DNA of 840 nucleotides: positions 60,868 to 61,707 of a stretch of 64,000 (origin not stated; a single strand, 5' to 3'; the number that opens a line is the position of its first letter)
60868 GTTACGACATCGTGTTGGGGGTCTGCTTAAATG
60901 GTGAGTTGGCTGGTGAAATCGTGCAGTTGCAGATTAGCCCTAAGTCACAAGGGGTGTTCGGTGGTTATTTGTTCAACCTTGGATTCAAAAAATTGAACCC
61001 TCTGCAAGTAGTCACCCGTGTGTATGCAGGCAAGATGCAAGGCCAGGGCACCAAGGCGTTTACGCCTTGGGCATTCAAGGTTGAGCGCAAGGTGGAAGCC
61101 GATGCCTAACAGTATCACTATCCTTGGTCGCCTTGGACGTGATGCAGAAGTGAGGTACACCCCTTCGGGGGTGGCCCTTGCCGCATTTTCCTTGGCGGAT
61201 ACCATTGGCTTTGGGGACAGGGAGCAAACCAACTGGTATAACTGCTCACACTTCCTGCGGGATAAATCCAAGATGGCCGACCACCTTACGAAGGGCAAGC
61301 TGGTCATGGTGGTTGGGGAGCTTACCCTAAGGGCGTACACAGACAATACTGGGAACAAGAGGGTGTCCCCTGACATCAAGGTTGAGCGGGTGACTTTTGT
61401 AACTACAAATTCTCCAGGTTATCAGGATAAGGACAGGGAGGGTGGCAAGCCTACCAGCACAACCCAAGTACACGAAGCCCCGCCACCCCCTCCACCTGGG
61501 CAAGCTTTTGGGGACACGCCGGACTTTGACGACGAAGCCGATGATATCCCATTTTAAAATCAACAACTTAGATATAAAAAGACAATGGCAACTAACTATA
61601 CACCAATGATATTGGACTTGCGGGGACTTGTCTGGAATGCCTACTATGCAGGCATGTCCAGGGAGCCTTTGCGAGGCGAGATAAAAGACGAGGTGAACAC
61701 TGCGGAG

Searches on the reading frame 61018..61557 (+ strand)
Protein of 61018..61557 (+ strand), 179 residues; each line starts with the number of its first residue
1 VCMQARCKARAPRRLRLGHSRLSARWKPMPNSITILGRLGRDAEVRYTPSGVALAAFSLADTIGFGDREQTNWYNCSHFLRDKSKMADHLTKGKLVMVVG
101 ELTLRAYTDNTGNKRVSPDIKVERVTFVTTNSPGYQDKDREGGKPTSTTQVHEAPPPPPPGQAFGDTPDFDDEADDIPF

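Call 40: search_protein_families(library=phrogs, proteins=[window:61018-61557:+], max_evalue=0.001)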
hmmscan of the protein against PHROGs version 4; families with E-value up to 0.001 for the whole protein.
window:61018-61557:+ (179 aa): 3 families
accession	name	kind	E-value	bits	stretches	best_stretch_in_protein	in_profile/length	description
phrog_44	-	DNA, RNA and nucleotide metabolism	2.7e-33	116.9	1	27-179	84-228/271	single strand DNA binding protein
phrog_25370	-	unknown function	2e-10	41.2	1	29-60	1-32/48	-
phrog_12631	-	DNA, RNA and nucleotide metabolism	5.7e-07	30.6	1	28-60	28-60/78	single strand DNA binding protein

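Call 57: find_encoding_contigs(protein=window:61102-61557:+, flank=10000, max_places=3)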
Protein window:61102-61557:+ (151 aa): 2 contigs read that carry it; 2 places shown.
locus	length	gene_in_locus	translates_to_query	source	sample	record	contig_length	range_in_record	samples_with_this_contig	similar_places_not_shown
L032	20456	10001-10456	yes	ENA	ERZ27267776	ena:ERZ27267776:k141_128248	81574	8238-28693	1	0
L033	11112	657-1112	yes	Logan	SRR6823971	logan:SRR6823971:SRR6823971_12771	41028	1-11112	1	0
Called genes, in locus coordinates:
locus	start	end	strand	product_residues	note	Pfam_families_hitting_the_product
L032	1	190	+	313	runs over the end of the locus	-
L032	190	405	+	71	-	-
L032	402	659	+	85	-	-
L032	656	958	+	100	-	PF24043:DUF7352 (weak)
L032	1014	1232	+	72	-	-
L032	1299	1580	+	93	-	-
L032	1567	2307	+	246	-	-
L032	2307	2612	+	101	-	-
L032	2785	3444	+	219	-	-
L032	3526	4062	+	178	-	-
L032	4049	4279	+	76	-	-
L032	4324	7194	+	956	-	-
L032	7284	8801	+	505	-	PF00176:SNF2-rel_dom, PF00270:DEAD, PF04851:ResIII (weak), PF00271:Helicase_C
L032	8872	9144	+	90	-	PF00216:Bac_DNA_binding, PF18291:HU-HIG (weak)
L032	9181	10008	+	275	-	-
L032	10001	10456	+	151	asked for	PF00436:SSB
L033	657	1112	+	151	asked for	PF00436:SSB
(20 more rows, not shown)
